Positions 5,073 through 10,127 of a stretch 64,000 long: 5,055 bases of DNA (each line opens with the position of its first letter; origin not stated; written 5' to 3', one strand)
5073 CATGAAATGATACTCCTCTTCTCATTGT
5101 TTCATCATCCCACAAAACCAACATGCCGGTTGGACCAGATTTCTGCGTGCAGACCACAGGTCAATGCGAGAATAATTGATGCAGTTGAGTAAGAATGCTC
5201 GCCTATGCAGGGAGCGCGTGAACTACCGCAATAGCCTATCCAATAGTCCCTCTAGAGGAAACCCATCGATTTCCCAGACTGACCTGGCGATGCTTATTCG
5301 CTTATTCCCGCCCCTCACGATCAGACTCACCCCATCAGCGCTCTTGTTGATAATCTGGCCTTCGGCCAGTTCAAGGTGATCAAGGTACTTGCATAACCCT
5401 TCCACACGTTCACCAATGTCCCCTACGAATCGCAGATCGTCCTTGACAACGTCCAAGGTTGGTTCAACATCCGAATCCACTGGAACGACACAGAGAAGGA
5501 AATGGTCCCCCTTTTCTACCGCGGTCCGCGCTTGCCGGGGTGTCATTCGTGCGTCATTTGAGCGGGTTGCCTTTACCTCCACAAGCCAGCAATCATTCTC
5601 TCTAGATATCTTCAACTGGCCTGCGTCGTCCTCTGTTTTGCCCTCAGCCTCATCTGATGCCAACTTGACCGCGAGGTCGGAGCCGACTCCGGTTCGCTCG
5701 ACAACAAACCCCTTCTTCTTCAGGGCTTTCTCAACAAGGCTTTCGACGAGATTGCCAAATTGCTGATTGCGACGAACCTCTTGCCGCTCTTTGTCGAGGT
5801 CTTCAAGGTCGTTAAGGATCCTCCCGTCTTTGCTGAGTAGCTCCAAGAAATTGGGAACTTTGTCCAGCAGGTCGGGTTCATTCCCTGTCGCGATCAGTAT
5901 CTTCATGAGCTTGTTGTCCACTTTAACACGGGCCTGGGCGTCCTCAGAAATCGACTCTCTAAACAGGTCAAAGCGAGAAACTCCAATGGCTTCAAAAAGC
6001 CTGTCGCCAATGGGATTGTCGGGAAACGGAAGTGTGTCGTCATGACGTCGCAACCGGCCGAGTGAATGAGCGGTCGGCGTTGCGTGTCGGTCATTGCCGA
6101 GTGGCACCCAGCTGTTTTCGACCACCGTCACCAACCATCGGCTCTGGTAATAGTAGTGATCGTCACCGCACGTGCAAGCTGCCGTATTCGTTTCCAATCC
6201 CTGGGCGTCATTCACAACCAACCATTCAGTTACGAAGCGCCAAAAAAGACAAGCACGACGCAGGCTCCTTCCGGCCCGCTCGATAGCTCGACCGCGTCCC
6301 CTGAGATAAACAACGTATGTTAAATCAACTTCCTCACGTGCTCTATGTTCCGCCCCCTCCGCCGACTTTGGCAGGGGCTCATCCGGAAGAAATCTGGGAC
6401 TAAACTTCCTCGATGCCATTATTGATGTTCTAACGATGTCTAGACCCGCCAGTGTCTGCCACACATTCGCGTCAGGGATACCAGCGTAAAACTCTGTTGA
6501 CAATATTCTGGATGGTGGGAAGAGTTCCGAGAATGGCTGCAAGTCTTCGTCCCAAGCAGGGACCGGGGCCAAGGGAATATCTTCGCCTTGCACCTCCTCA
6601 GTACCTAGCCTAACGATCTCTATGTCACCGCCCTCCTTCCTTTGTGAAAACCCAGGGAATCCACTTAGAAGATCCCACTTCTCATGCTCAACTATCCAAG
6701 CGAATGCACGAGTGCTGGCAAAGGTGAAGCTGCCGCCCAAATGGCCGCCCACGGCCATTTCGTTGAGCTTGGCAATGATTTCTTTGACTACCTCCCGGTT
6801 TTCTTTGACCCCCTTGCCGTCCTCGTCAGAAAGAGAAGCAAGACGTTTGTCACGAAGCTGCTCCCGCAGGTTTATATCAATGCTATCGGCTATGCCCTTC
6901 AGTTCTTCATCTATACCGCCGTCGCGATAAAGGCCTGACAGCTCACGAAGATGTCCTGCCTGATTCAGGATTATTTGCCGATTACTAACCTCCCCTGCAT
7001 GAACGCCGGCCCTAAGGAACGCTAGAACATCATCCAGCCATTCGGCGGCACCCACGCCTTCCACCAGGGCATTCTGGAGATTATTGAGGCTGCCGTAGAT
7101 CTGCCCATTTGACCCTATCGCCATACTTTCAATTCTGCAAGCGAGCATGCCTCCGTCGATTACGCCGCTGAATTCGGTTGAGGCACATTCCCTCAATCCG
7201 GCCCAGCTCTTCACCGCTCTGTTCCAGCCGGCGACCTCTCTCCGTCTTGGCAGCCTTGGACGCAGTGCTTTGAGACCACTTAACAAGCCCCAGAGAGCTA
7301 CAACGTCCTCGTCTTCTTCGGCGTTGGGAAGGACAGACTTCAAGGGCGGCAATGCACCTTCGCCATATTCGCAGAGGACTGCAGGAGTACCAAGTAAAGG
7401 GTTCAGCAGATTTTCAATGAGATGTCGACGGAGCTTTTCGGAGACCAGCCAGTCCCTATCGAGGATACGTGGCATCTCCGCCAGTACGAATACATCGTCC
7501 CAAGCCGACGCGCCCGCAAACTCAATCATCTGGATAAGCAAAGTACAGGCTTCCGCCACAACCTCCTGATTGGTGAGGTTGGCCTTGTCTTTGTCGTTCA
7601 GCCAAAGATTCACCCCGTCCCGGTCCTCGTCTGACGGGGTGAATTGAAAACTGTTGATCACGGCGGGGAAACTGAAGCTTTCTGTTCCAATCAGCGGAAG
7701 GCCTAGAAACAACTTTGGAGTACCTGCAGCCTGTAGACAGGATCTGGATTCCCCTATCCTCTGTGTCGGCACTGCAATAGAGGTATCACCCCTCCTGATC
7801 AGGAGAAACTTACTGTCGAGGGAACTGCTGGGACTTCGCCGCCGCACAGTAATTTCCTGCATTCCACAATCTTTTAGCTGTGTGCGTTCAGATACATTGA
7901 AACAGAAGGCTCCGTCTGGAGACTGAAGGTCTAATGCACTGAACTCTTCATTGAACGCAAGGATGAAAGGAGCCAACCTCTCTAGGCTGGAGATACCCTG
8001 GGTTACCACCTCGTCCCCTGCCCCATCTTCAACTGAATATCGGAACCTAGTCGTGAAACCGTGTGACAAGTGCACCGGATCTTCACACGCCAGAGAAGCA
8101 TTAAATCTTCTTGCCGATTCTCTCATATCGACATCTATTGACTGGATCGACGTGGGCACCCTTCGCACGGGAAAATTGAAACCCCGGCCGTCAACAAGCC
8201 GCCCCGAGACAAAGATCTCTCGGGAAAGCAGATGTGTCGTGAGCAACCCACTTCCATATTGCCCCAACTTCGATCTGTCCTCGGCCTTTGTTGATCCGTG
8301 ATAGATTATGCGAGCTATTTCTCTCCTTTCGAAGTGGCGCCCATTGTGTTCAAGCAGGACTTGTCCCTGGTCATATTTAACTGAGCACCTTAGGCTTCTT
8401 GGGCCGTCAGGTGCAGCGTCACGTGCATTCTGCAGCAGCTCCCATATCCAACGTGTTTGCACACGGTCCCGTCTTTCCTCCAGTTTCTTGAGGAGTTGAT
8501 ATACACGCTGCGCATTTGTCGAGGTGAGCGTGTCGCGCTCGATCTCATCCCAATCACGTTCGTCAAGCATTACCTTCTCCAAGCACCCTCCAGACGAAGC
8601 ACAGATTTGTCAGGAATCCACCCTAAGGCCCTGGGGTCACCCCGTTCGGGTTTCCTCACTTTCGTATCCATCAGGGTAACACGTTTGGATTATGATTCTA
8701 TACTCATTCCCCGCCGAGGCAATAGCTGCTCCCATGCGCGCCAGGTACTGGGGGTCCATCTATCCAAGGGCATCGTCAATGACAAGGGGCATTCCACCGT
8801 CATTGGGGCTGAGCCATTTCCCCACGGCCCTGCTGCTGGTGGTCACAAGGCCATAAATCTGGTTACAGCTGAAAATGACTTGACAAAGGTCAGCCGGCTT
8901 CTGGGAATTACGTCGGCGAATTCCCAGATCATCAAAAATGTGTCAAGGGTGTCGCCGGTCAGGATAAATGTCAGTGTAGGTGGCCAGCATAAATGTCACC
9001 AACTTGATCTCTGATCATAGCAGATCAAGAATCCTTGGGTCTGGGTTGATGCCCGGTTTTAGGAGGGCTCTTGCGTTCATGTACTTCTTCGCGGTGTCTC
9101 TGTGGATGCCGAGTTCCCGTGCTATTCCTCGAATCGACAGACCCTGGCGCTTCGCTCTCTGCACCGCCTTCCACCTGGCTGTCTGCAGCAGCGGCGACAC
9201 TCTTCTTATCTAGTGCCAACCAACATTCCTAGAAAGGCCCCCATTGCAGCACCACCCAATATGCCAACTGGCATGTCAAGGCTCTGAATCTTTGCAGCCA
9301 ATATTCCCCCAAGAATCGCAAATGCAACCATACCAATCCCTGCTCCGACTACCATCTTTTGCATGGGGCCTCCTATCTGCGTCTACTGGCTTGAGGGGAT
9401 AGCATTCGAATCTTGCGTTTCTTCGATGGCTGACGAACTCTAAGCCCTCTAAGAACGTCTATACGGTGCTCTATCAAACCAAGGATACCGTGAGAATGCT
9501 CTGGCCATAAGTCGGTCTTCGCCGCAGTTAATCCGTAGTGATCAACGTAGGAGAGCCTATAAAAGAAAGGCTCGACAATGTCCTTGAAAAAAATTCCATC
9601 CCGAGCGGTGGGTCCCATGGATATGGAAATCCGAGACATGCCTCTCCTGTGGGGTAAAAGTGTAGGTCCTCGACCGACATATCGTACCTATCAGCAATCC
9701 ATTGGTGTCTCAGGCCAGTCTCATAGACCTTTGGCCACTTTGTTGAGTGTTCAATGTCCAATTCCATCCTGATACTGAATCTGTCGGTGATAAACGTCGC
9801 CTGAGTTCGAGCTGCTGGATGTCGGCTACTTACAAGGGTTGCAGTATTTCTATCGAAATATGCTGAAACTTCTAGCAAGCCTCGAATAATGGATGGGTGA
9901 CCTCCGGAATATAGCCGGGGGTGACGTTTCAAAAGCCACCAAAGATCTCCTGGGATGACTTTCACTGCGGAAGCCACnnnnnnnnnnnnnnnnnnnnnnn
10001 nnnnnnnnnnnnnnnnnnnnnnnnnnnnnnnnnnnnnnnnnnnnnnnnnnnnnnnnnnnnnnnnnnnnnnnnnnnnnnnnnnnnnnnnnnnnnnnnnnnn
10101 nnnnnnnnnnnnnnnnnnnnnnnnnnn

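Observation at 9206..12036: ThsB-like TIR operon with a tiny glycine-zipper membrane peptide, divergent from a CapH/CapP-like XRE + ImmA pair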

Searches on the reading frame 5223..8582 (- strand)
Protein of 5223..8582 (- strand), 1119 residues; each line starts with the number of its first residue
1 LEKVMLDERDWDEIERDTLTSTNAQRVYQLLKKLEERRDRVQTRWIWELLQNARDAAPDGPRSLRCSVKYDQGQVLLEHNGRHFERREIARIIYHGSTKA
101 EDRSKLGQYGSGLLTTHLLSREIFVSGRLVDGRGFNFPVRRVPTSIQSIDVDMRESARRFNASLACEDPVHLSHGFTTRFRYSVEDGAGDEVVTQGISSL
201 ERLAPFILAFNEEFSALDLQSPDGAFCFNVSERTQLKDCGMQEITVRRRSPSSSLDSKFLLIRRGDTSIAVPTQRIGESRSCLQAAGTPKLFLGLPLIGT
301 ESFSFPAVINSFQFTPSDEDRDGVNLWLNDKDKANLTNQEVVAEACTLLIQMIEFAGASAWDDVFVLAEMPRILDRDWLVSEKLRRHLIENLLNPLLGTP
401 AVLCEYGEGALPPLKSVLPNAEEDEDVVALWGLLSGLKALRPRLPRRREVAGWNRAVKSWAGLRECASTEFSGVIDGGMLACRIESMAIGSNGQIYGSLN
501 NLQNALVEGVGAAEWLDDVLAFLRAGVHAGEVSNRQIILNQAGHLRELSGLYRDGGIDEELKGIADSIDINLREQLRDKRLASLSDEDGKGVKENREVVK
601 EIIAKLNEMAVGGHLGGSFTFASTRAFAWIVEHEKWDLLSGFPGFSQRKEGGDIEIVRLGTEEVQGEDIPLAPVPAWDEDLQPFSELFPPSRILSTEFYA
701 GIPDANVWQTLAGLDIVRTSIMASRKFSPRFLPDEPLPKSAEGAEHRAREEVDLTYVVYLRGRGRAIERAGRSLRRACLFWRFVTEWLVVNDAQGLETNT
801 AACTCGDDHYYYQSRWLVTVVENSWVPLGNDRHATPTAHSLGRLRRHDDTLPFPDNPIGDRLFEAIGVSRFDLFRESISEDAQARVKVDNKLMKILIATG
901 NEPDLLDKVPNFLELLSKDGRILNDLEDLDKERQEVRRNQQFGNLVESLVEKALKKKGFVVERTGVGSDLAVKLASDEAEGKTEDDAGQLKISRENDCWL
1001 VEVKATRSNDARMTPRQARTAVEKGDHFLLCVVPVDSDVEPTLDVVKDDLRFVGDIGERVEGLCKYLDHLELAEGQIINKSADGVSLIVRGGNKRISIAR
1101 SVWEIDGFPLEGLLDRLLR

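Call 3: search_protein_families(library=pfam, proteins=[window:5223-8582:-], max_evalue=0.01)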
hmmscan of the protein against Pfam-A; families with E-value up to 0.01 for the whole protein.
window:5223-8582:- (1119 aa): 2 families
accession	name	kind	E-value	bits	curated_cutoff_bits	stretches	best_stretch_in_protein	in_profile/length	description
PF13020.12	NOV_C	-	0.0006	20.3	22.1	1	995-1038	39-84/91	Protein NO VEIN, C-terminal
PF02518.31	HATPase_c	-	0.00064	20.6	26.4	1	44-121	8-85/111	Histidine kinase-, DNA gyrase B-, and HSP90-like ATPase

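Call 4: search_protein_families(library=padloc, proteins=[window:5223-8582:-], max_evalue=0.01)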
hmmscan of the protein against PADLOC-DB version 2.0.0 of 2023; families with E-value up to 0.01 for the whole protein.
window:5223-8582:- (1119 aa): 8 families
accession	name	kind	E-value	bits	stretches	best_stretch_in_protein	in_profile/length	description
PDLC03967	TmtA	-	2.3e-143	477.9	1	7-1117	4-1056/1063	-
PDLC03972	TmtA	-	8.9e-12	41.9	1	24-112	23-112/1302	-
PDLC03968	TmtA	-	2.1e-11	40.3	2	42-124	75-155/1486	-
PDLC03964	TmtA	-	1.3e-08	31.3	1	44-112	48-117/1538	-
PDLC03965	TmtA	-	2.2e-08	30.6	1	28-112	11-99/1370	-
PDLC03970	TmtA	-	4.7e-05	19.5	1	43-113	63-128/1552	-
PDLC03966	TmtA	-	0.00023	17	0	27-113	28-123/1655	-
PDLC03971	TmtA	-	0.00046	15.8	1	18-71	28-83/1782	-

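Call 6: search_protein_families(library=ncbifam, proteins=[window:5223-8582:-], max_evalue=0.01)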
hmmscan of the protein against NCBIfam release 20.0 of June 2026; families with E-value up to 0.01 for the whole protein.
window:5223-8582:- (1119 aa): 1 family
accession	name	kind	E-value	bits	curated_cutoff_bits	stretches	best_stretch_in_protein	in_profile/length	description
NF047352.1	P_loop_sacsin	domain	4.2e-16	59.2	50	1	44-125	2-79/80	sacsin N-terminal ATP-binding-like domain-containing protein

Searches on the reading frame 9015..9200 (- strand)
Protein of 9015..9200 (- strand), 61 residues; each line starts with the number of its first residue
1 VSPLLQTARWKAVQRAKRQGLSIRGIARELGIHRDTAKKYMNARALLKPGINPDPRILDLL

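Call 3: search_protein_families(library=pfam, proteins=[window:9015-9200:-], max_evalue=0.01)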
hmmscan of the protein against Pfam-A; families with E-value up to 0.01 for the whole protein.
window:9015-9200:- (61 aa): 8 families
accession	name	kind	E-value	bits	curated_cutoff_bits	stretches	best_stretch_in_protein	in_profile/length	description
PF13384.12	HTH_23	-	2.3e-06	27.7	24.6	1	8-40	6-37/50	Homeodomain-like domain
PF13518.12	HTH_28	-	0.0002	21.8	25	1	11-40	4-32/52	Helix-turn-helix domain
PF13560.12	HTH_31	-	0.00023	21.8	27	1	17-49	11-44/64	Helix-turn-helix domain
PF08281.18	Sigma70_r4_2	-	0.003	17.6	25.7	1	18-41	24-47/54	Sigma-70, region 4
PF13936.12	HTH_38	-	0.0034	17.5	27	1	14-36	14-36/44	Helix-turn-helix domain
PF01381.28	HTH_3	-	0.0072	16.8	23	1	17-45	6-34/55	Helix-turn-helix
PF02796.21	HTH_7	-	0.0088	16.6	23.8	0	17-43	18-44/45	Helix-turn-helix domain of resolvase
PF13551.12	HTH_29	-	0.0096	16.4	28.1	0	9-40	1-32/64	Winged helix-turn helix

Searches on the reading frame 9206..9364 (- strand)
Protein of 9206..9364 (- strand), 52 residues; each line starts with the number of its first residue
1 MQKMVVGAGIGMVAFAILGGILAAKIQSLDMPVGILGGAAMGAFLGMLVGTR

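Call 3: search_protein_families(library=pfam, proteins=[window:9206-9364:-], max_evalue=0.01)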
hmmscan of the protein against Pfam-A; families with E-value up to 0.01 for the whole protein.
window:9206-9364:- (52 aa): 0 families

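Call 4: search_protein_families(library=padloc, proteins=[window:9206-9364:-], max_evalue=0.01)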
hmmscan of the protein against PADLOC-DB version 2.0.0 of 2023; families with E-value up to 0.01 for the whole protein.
window:9206-9364:- (52 aa): 0 families

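Call 6: search_protein_families(library=ncbifam, proteins=[window:9206-9364:-], max_evalue=0.01)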
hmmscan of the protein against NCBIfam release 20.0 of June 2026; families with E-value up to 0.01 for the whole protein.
window:9206-9364:- (52 aa): 2 families
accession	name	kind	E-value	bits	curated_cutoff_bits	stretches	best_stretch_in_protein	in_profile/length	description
NF010809.0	PRK14213.1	equivalog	0.00019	21.8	126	1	3-50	5-53/118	camphor resistance protein CrcB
NF053611.1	YiaD_Gzip_OmpA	equivalog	0.0038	17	175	1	2-51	23-69/206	YiaD family glycine zipper/OmpA-like lipoprotein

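Call 97: find_homologous_proteins(query=window:9209-9364:-, max_evalue=0.01)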
Query seq(52 aa) (52 aa): 1 proteins with E <= 0.01 among 6 candidates.
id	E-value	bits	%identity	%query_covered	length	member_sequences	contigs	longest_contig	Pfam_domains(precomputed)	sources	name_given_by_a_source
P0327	2.7e-21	91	100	100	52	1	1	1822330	-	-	-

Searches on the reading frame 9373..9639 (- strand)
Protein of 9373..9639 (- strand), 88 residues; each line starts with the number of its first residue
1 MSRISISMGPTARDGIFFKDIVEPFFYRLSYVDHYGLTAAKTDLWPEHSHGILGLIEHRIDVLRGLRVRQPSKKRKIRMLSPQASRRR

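Call 3: search_protein_families(library=pfam, proteins=[window:9373-9639:-], max_evalue=0.01)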
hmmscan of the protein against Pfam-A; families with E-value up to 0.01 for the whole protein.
window:9373-9639:- (88 aa): 0 families

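Call 4: search_protein_families(library=padloc, proteins=[window:9373-9639:-], max_evalue=0.01)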
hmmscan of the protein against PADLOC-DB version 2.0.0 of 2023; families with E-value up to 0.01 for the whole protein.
window:9373-9639:- (88 aa): 3 families
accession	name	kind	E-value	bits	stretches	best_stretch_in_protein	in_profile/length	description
PDLC03678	HEase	-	0.00066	17.4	1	9-53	112-156/266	homing endonuclease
PDLC00872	E2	-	0.00074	17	1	17-64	105-148/216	E2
PDLC00865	E2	-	0.0075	13.7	1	17-64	109-151/219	E2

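Call 6: search_protein_families(library=ncbifam, proteins=[window:9373-9639:-], max_evalue=0.01)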
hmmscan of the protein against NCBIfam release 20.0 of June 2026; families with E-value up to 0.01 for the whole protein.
window:9373-9639:- (88 aa): 0 families

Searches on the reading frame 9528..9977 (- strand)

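Call 3: search_protein_families(library=pfam, proteins=[window:9528-9977:-], max_evalue=0.01)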
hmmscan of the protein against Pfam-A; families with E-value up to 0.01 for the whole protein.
window:9528-9977:- (149 aa): 0 families

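Call 4: search_protein_families(library=padloc, proteins=[window:9528-9977:-], max_evalue=0.01)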
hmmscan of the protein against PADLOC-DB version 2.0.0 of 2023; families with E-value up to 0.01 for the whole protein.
window:9528-9977:- (149 aa): 3 families
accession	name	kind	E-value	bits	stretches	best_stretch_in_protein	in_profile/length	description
PDLC00872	E2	-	1.4e-06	25.9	1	61-118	40-89/216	E2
PDLC00861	E2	-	0.00015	19.3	1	61-121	50-102/232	E2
PDLC00865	E2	-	0.0007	17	1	59-116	42-91/219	E2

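Call 6: search_protein_families(library=ncbifam, proteins=[window:9528-9977:-], max_evalue=0.01)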
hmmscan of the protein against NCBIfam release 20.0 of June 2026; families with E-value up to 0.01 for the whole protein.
window:9528-9977:- (149 aa): 0 families
